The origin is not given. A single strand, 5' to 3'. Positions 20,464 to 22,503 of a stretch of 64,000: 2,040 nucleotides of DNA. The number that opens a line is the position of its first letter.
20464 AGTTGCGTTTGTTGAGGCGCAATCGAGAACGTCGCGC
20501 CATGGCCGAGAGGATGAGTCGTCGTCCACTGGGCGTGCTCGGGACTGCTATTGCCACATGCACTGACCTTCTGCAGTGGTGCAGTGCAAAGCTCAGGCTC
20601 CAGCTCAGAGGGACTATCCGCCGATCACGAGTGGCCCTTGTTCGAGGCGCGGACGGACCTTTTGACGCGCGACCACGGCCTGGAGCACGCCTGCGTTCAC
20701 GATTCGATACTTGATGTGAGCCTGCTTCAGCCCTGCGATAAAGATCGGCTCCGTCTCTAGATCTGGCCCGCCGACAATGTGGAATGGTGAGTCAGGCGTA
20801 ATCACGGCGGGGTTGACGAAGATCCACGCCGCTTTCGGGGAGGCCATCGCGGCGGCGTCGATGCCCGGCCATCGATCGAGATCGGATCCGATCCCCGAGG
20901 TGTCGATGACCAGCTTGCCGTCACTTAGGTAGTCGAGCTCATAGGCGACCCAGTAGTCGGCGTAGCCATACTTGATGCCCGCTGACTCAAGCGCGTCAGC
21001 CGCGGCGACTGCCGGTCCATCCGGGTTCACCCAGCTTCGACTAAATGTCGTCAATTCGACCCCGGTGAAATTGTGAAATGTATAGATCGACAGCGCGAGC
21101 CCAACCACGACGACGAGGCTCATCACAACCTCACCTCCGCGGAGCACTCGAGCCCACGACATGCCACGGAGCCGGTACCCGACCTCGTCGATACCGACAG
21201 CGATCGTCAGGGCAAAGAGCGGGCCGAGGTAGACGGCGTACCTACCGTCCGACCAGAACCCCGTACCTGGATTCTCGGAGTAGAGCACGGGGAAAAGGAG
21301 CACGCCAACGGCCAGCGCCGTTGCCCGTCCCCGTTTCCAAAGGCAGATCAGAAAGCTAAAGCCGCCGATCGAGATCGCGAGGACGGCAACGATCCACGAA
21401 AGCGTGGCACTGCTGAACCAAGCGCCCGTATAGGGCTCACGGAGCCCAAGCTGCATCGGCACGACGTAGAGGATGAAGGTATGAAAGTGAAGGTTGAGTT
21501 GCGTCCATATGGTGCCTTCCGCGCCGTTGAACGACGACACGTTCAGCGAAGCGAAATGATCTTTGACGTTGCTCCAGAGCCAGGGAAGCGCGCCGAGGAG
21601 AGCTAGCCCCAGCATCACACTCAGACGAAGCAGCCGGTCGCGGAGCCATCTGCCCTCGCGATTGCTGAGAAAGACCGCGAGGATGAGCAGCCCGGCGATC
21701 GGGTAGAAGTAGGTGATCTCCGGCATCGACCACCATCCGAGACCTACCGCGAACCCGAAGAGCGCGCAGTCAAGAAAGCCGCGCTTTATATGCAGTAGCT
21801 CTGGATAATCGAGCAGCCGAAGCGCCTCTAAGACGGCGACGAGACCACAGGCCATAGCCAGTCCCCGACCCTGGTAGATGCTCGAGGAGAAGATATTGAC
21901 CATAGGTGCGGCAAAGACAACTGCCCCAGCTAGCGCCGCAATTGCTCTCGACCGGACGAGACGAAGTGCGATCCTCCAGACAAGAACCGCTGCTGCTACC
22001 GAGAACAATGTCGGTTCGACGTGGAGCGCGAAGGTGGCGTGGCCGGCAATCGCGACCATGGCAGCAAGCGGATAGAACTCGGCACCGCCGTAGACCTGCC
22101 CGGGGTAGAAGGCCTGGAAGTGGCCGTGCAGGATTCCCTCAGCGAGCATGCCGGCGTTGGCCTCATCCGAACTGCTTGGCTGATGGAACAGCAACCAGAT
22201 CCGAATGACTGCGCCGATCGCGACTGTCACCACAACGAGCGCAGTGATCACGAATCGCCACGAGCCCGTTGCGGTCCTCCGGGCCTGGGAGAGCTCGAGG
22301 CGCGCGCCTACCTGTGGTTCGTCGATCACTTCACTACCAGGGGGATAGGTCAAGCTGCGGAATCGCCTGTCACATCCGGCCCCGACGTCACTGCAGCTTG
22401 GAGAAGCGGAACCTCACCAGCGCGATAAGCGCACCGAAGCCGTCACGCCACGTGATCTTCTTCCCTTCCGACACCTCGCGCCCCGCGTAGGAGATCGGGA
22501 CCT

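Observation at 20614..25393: ugd-uxs-GT2-GT-C operon: Arn/Rgt-like logic predicting a polyprenyl-phosphate-xylose (or -uronate) donor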

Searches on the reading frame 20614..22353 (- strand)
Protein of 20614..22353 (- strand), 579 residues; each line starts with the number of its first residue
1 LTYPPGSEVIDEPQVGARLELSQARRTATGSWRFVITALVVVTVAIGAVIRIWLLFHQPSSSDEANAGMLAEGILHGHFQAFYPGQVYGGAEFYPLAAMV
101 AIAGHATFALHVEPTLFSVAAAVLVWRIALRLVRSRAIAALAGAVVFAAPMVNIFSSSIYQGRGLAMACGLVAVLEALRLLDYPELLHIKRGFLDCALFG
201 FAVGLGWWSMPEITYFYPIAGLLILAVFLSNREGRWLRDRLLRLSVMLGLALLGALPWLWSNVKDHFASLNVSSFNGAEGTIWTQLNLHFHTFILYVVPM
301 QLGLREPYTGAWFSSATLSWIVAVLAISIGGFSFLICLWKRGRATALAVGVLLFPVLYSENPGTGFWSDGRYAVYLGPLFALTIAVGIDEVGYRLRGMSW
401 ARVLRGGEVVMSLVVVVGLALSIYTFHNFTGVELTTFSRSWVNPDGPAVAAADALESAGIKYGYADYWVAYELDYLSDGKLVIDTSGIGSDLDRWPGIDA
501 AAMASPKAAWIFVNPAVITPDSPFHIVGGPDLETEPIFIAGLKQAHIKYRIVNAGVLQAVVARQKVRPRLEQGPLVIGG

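Call 4: search_protein_families(library=pfam, proteins=[window:20614-22353:-], max_evalue=0.01)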
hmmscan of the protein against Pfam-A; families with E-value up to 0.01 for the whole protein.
window:20614-22353:- (579 aa): 0 families

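Call 5: search_protein_families(library=ncbifam, proteins=[window:20614-22353:-], max_evalue=0.01)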
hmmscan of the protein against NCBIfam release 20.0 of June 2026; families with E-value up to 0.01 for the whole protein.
window:20614-22353:- (579 aa): 0 families

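Call 10: find_homologous_proteins(query=window:20614-22353:-, max_evalue=0.001)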
Query window:20614-22353:- (579 aa): 41 proteins with E <= 0.001 among 8000 candidates.
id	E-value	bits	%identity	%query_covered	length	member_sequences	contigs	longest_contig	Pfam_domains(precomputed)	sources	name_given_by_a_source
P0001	0.0e+0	1270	100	99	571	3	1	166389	-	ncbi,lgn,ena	ncbi:MAG TPA: hypothetical protein VIJ34_02520 [Acidimicrobiales bacterium]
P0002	0.0e+0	1228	95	100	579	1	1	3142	-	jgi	jgi:hypothetical protein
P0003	0.0e+0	1055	82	99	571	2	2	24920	-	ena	-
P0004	0.0e+0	1011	78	99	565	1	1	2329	-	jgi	jgi:Dolichyl-phosphate-mannose-protein mannosyltransferase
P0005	2.3e-296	1002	78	99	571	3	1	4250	-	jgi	jgi:4-amino-4-deoxy-L-arabinose transferase-like glycosyltransferase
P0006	1.5e-290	983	76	99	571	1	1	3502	-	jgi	jgi:Flp pilus assembly pilin Flp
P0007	9.6e-267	904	70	99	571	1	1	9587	-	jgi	jgi:hypothetical protein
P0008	2.2e-233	794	63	95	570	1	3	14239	-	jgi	jgi:hypothetical protein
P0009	6.7e-220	750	61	96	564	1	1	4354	-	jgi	jgi:Dolichyl-phosphate-mannose-protein mannosyltransferase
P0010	3.8e-208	711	58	97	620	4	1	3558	-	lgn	-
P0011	1.4e-194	666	57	92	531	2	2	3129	PF13231.13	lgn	-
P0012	7.6e-107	376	41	89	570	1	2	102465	PF13231.13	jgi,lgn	jgi:hypothetical protein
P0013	3.1e-103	364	41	92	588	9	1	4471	PF13231.13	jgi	jgi:hypothetical protein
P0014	8.3e-100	353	39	93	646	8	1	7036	PF13231.13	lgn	-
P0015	1.3e-99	352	39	94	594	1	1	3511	-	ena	-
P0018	3.9e-97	344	39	95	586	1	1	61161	PF13231.13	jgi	jgi:hypothetical protein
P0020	3.1e-96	341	40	90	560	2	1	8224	PF13231.13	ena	-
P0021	5.8e-96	340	40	89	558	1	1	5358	PF13231.13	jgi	jgi:hypothetical protein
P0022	2.1e-95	338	39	90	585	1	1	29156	PF13231.13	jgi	jgi:hypothetical protein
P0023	1.9e-94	335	40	90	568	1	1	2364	PF13231.13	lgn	-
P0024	2.5e-94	335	38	92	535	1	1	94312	PF13231.13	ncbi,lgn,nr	ncbi:MAG TPA: glycosyltransferase family 39 protein [Acidimicrobiales bacterium]|nr:glycosyltransfer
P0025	1.0e-91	326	37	92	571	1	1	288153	PF13231.13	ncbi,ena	-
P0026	2.9e-91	325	39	93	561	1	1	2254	PF13231.13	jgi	-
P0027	5.5e-89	317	38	95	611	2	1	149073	PF13231.13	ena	-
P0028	5.8e-86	307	39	86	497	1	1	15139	PF13231.13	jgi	jgi:hypothetical protein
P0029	9.3e-86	307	36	97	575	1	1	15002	PF13231.13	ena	-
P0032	2.6e-75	272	37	94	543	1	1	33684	PF13231.13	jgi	jgi:4-amino-4-deoxy-L-arabinose transferase-like glycosyltransferase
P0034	1.7e-58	217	31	92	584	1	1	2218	PF13231.13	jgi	jgi:Dolichyl-phosphate-mannose-protein mannosyltransferase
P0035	3.4e-46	176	30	95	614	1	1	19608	PF13231.13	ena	-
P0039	2.3e-24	104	32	82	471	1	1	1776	PF13231.13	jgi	-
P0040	9.4e-22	95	32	62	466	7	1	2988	PF13231.13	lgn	-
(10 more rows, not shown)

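Call 11: find_encoding_contigs(protein=P0012, flank=8000, max_places=2)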
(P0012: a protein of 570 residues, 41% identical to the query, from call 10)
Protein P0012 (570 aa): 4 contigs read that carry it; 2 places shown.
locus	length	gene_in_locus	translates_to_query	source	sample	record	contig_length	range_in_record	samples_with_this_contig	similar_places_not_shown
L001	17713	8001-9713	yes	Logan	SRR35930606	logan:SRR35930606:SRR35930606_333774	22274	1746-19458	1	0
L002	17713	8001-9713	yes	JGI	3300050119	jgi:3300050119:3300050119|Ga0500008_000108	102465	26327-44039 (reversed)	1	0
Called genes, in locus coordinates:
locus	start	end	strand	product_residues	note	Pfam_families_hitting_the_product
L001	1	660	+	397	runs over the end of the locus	PF00877:NLPC_P60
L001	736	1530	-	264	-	PF00106:adh_short, PF13561:adh_short_C2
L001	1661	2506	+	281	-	PF01790:LGT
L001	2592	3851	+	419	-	PF01047:MarR, PF12802:MarR_2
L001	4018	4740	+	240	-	PF00535:Glycos_transf_2, PF10111:Glyco_tranf_2_2, PF13641:Glyco_tranf_2_3 (weak)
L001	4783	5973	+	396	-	PF03721:UDPG_MGDP_dh_N, PF00984:UDPG_MGDP_dh, PF03720:UDPG_MGDP_dh_C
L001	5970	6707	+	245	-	PF00535:Glycos_transf_2, PF13641:Glyco_tranf_2_3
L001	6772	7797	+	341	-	PF01073:3Beta_HSD (faint), PF01370:Epimerase, PF04321:RmlD_sub_bind (faint), PF13460:NAD_binding_10 (faint), PF16363:GDP_Man_Dehyd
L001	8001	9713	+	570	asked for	PF13231:PMT_2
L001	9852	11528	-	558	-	-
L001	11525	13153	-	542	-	PF20706:GT4-conflict (weak), PF00534:Glycos_transf_1, PF13692:Glyco_trans_1_4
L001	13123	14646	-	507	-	PF20706:GT4-conflict, PF00534:Glycos_transf_1, PF13692:Glyco_trans_1_4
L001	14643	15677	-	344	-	PF05050:Methyltransf_21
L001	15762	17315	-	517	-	-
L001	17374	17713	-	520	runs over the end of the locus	PF00534:Glycos_transf_1, PF13692:Glyco_trans_1_4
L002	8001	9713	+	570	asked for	PF13231:PMT_2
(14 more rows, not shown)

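Call 12: find_encoding_contigs(protein=P0025, flank=8000, max_places=2)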
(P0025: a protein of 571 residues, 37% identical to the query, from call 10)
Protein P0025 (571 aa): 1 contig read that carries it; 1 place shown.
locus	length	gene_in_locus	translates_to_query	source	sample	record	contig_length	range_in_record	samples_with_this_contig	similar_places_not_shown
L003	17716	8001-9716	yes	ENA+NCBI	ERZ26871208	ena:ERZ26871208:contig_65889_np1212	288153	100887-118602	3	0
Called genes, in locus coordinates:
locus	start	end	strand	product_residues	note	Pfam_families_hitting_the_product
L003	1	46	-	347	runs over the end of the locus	PF08240:ADH_N, PF00107:ADH_zinc_N, PF13602:ADH_zinc_N_2 (weak)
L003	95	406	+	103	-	PF02617:ClpS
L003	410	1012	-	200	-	PF13302:Acetyltransf_3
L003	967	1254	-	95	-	-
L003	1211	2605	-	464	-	PF00083:Sugar_tr (weak), PF07690:MFS_1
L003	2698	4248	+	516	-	PF00005:ABC_tran, PF01926:MMR_HSR1 (faint), PF02463:SMC_N (faint), PF13304:AAA_21 (faint), PF13555:AAA_29 (faint), PF12848:ABC_tran_Xtn, PF00005:ABC_tran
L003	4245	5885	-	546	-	PF00496:SBP_bac_5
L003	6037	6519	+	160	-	PF00578:AhpC-TSA, PF08534:Redoxin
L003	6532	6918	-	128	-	-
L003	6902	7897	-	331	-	PF04188:Mannosyl_trans2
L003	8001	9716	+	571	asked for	PF13231:PMT_2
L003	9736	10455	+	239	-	-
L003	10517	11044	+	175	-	PF14340:DUF4395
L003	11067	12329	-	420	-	PF13469:Sulfotransfer_3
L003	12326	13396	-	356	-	PF06742:DUF1214 (weak)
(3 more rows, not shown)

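Call 13: find_encoding_contigs(protein=P0024, flank=8000, max_places=2)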
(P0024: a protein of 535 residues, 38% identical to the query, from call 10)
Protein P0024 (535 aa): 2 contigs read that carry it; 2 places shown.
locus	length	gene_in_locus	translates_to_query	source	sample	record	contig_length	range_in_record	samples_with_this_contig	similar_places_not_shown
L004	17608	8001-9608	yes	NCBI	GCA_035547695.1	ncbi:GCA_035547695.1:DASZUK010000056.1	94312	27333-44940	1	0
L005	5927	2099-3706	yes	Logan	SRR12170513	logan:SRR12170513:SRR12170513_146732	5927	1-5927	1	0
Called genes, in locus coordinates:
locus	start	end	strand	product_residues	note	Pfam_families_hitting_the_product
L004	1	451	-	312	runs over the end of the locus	PF01734:Patatin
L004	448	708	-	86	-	-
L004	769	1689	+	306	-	-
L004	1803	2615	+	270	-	-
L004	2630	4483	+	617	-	PF00009:GTP_EFTU, PF01926:MMR_HSR1 (faint), PF22042:EF-G_D2, PF03144:GTP_EFTU_D2, PF00679:EFG_C, PF21018:BipA_C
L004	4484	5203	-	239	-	PF00072:Response_reg, PF00486:Trans_reg_C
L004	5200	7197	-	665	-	PF00989:PAS, PF08447:PAS_3, PF08448:PAS_4, PF13426:PAS_9, PF00989:PAS, PF08447:PAS_3, PF08448:PAS_4, PF00512:HisKA, +2 more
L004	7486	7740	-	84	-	PF13560:HTH_31, PF12844:HTH_19 (weak), PF01381:HTH_3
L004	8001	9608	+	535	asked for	PF13231:PMT_2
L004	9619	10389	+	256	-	PF13847:Methyltransf_31 (faint), PF13489:Methyltransf_23, PF08241:Methyltransf_11, PF08242:Methyltransf_12, PF13649:Methyltransf_25 (weak)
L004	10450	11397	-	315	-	PF00800:PDT, PF01842:ACT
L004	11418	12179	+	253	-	PF00731:AIRC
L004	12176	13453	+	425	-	PF01969:Ni_insertion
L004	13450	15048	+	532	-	PF00561:Abhydrolase_1, PF08386:Abhydrolase_4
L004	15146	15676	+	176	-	PF18306:LDcluster4, PF03641:Lysine_decarbox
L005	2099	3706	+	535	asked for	PF13231:PMT_2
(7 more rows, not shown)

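Call 29: search_protein_families(library=pfam, proteins=[window:20614-22353:-, L001:6772-7797:+, L001:4783-5973:+, L001:9852-11528:-], max_evalue=10)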
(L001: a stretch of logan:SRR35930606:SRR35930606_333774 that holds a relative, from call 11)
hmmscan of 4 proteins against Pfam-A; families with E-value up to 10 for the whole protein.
window:20614-22353:- (579 aa): 0 families

L001:6772-7797:+ (341 aa): 10 families
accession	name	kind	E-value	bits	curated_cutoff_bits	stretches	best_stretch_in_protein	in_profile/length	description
PF01370.27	Epimerase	-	3.7e-40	138.3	20.9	1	4-261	1-239/240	NAD dependent epimerase/dehydratase family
PF16363.11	GDP_Man_Dehyd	-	1.8e-29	103.7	27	1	5-327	1-331/332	GDP-mannose 4,6 dehydratase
PF04321.23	RmlD_sub_bind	-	8.8e-08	32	27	2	3-169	2-142/287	RmlD substrate binding domain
PF13460.12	NAD_binding_10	-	6.7e-06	26.5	27.2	1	8-179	1-143/184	NAD(P)H-binding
PF01073.25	3Beta_HSD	-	7.1e-06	25.7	22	1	5-107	1-106/280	3-beta hydroxysteroid dehydrogenase/isomerase family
PF07993.18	NAD_binding_4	-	5.3e-05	22.9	20.1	1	7-188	2-211/258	Male sterility protein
PF05368.20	NmrA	-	0.0004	20.5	27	1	2-89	3-79/298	NmrA-like family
PF02254.24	TrkA_N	-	0.0048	17.7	23.8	1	10-75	6-68/116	TrkA-N domain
PF00106.31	adh_short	-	0.08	12.8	26.6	1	3-70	2-71/195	short chain dehydrogenase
PF09445.16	Methyltransf_15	-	0.17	11.9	22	1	34-96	35-97/165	RNA cap guanine-N2 methyltransferase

L001:4783-5973:+ (396 aa): 6 families
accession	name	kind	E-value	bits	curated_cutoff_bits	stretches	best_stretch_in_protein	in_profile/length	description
PF03721.20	UDPG_MGDP_dh_N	-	2.5e-32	112.4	27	1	8-178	3-181/187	UDP-glucose/GDP-mannose dehydrogenase family, NAD binding domain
PF03720.21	UDPG_MGDP_dh_C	-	1.9e-10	41.5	30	1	307-378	1-81/103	UDP-glucose/GDP-mannose dehydrogenase family, UDP binding domain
PF00984.24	UDPG_MGDP_dh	-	2.4e-10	40.8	25.4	1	197-284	1-92/94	UDP-glucose/GDP-mannose dehydrogenase family, central domain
PF03446.21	NAD_binding_2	-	0.014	15.8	21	1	12-191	6-156/161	NAD binding domain of 6-phosphogluconate dehydrogenase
PF02737.24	3HCDH_N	-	0.075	13.4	22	1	8-46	2-40/180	3-hydroxyacyl-CoA dehydrogenase, NAD binding domain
PF00056.29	Ldh_1_N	-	0.12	12.9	27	1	7-45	3-43/141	lactate/malate dehydrogenase, NAD binding domain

L001:9852-11528:- (558 aa): 0 families

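Call 31: search_solved_structures(query=A1, max_evalue=10, show_alignments=2)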
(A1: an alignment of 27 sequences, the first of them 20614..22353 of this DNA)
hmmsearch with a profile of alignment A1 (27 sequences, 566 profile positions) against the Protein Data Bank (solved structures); distinct sequences matched with E-value up to 10: 0.

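Call 36: predict_structure(alignment_id=A1)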
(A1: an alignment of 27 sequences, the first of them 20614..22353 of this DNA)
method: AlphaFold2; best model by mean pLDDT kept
length: 579 residues; sequences in the alignment: 27
mean_pLDDT: 83.7   pTM: 0.87
mean pLDDT of the five models: 83.7, 82.4, 81.7, 80.5, 80.4
residues with pLDDT >= 90: 272; 70-90: 221; 50-70: 45; < 50: 41
segments of 3 or more residues with pLDDT < 50: 1-28, 571-579
pLDDT, mean of each block of 10 residues (from residue 1): 35 38 47 93 96 91 88 88 73 94 92 95 98 96 94 88 92 97 90 95 94 93 93 74 96 93 80 56 77 86 82 79 88 94 94 89 60 87 95 74 82 93 88 82 90 95 90 91 71 69 87 85 78 87 91 93 77 39
secondary structure, 60 per line:
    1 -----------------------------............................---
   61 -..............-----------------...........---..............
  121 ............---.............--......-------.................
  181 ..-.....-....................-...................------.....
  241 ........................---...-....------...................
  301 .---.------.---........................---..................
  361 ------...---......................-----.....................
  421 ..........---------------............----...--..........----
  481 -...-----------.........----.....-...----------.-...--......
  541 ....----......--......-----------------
elements in order: H30-57 H62-75 H93-103 H107-132 H136-148 H151-156 H164-182 H184-188 H190-209 H211-229 H236-264 H272-275 H282-301 H316-339 H343-360 H373-394 H400-430 H446-457 E462-464 H467-476 E482-484 H496-504 E509-513 H535-544 E549-554 E557-562

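Call 38: fold_search(model_id=the predicted structure, library=pdb)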
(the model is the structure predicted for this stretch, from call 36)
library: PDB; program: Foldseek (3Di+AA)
matches with E <= 10: 583; with E <= 0.001: 16
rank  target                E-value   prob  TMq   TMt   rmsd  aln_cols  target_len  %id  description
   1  8pn9_A                1.1e-06  1.00  0.48  0.44  11.6       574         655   11  Structure of human oligosaccharyltransferase OST-A complex bound to NGI-1 (released 2024-05-08)
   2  5f15                  1.2e-06  1.00  0.55  0.59  10.1       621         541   12  Crystal Structure of ArnT from Cupriavidus metallidurans bound to Undecaprenyl phosphate (released 2016-02-17)
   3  5ezm                  3.3e-06  1.00  0.53  0.56  10.6       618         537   12  Crystal Structure of ArnT from Cupriavidus metallidurans in the apo state (released 2016-02-17)
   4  3rce_A                1.4e-05  1.00  0.47  0.41   9.0       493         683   13  Bacterial oligosaccharyltransferase PglB (released 2011-06-15)
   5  6gxc_A                1.6e-05  1.00  0.45  0.38   9.3       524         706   14  Bacterial oligosaccharyltransferase PglB in complex with an inhibitory peptide and a reactive lipid-linked oligosaccha (released 2018-11-14)
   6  6x0o                  1.6e-05  1.00  0.38  0.23  16.0       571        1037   15  Single-Particle Cryo-EM Structure of Arabinosyltransferase EmbB from Mycobacterium smegmatis (released 2020-06-10)
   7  6s7o_A                3.3e-05  1.00  0.52  0.47  12.6       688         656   11  Cryo-EM structure of human oligosaccharyltransferase complex OST-A (released 2019-12-18)
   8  8age_A                3.3e-05  1.00  0.46  0.42  11.4       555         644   13  Structure of yeast oligosaccharylransferase complex with acceptor peptide bound (released 2022-12-07)
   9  9i5k_A                5.3e-05  1.00  0.46  0.53  10.0       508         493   16  Structure of the Chaetomium thermophilum Pmt4 homodimer (C2 symmetry) (released 2025-12-24)
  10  7bvc_B                5.8e-05  1.00  0.42  0.24  16.6       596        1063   16  Cryo-EM structure of Mycobacterium smegmatis arabinosyltransferase EmbA-EmbB-AcpM2 in complex with ethambutol (released 2020-04-29)
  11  5ogl_A                7.4e-05  1.00  0.44  0.38   8.9       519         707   13  Structure of bacterial oligosaccharyltransferase PglB in complex with an acceptor peptide and an lipid-linked oligosac (released 2017-10-25)
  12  8if8_C                1.4e-04  1.00  0.43  0.42  12.5       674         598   14  Arabinosyltransferase AftA (released 2023-05-31)
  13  8if8_B                2.8e-04  1.00  0.42  0.40  13.8       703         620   13  Arabinosyltransferase AftA (released 2023-05-31)
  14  7bx8_A                3.8e-04  1.00  0.37  0.23  16.7       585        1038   15  Mycobacterium smegmatis arabinosyltransferase complex EmbB2-AcpM2 in symmetric "resting state" (released 2020-05-27)
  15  7bve_A                5.3e-04  1.00  0.43  0.26  16.4       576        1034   14  Cryo-EM structure of Mycobacterium smegmatis arabinosyltransferase EmbC2-AcpM2 in complex with ethambutol (released 2020-04-29)
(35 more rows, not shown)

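Call 39: search_protein_families(library=ncbifam, proteins=[L001:5970-6707:+], max_evalue=0.00001)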
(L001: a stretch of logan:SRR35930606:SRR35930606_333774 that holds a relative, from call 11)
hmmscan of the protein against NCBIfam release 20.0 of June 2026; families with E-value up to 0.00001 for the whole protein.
L001:5970-6707:+ (245 aa): 6 families
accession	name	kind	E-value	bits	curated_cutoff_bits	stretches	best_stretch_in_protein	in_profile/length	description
NF007986.1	PRK10714.1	equivalog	5.5e-12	45.3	529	1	4-218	7-216/316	undecaprenyl-phosphate 4-deoxy-4-formamido-L-arabinose transferase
TIGR03937.1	PgaC_IcaA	equivalog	3e-09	36.3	422.3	1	3-110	45-152/407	poly-beta-1,6-N-acetyl-D-glucosamine synthase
TIGR04182.1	glyco_TIGR04182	equivalog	3.2e-09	36.6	325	1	5-208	2-196/293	S-layer glycoprotein N-glycosyltransferase AglJ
NF041391.1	DPhHxTase_Halo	equivalog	5.6e-08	32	375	1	10-205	2-186/213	dolichyl-phosphate hexose transferase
NF058614.1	PPMAGASynPpgS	equivalog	4.3e-07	29.6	370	1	5-210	2-204/226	polyprenyl-phospho-N-acetylgalactosaminyl synthase PpgS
NF047588.1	GlcsyltransPgfSStrep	equivalog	2.6e-06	26.9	500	1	4-127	2-129/308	glycosyltransferase PgfS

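Call 73: find_encoding_contigs(protein=P0003, flank=10000, max_places=1)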
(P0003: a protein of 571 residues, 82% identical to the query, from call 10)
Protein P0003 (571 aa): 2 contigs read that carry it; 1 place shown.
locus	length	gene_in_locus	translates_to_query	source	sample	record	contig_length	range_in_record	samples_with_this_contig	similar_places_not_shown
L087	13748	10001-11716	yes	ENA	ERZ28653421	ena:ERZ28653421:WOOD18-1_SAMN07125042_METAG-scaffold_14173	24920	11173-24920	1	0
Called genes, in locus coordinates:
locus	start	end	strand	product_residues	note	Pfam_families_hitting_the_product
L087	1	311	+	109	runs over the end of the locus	-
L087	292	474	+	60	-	-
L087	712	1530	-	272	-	PF05050:Methyltransf_21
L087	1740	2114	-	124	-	-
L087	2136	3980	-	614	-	-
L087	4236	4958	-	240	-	PF13489:Methyltransf_23 (weak), PF08241:Methyltransf_11, PF08242:Methyltransf_12, PF13649:Methyltransf_25 (weak)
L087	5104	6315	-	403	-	-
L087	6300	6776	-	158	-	-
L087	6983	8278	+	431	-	PF03721:UDPG_MGDP_dh_N, PF03807:F420_oxidored (faint), PF00984:UDPG_MGDP_dh, PF03720:UDPG_MGDP_dh_C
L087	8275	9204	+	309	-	PF01073:3Beta_HSD, PF01370:Epimerase, PF02719:Polysacc_synt_2 (faint), PF04321:RmlD_sub_bind (weak), PF07993:NAD_binding_4 (faint), PF16363:GDP_Man_Dehyd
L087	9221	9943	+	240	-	PF00535:Glycos_transf_2, PF10111:Glyco_tranf_2_2, PF13641:Glyco_tranf_2_3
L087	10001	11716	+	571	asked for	-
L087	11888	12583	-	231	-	PF13489:Methyltransf_23, PF08241:Methyltransf_11, PF08242:Methyltransf_12 (faint)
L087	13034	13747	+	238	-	?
